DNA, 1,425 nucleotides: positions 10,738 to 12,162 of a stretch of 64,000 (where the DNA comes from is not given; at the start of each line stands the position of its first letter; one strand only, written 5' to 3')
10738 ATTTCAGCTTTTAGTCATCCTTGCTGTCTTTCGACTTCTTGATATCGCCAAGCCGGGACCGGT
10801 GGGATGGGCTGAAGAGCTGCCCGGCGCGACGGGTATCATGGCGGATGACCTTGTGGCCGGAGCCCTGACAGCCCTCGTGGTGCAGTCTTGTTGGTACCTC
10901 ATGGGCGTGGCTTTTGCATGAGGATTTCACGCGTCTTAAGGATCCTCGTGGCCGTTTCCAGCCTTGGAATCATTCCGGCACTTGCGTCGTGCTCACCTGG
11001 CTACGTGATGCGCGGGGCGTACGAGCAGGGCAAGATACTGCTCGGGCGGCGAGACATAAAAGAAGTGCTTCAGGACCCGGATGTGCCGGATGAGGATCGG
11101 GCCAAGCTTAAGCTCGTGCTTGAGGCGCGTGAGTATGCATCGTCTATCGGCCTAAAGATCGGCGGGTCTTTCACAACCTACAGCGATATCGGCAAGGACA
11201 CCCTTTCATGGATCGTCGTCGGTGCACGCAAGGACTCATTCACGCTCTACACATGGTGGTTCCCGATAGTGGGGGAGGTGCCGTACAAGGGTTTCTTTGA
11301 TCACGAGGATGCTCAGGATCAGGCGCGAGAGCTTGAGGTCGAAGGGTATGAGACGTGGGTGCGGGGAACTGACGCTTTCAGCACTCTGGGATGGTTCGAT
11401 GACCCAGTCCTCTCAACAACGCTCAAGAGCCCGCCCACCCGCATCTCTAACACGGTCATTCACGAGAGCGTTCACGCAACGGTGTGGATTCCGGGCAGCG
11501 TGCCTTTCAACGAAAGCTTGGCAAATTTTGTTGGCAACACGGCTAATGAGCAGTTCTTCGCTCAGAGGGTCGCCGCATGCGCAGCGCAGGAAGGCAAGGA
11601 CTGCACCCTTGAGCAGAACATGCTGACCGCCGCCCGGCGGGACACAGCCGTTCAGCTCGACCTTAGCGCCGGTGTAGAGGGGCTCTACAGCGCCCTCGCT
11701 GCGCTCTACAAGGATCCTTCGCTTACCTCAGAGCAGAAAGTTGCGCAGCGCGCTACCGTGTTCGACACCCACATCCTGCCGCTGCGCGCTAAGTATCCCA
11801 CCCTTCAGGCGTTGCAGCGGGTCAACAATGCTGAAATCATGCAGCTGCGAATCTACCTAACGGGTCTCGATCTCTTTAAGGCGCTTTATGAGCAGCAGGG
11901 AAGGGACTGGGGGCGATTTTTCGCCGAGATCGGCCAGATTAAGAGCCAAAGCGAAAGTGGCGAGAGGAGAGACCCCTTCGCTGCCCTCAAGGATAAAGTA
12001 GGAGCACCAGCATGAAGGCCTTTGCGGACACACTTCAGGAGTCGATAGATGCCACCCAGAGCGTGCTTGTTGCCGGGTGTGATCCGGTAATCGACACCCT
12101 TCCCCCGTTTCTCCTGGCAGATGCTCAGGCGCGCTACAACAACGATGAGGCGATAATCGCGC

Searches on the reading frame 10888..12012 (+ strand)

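Call 18: search_protein_families(library=pfam, proteins=[window:10888-12012:+], max_evalue=0.00001)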
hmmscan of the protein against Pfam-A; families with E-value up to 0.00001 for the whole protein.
window:10888-12012:+ (375 aa): 1 family
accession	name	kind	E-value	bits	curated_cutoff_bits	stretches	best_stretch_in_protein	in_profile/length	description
PF10023.15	Aminopep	-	8.1e-77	259.1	25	1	38-357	1-316/322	Putative aminopeptidase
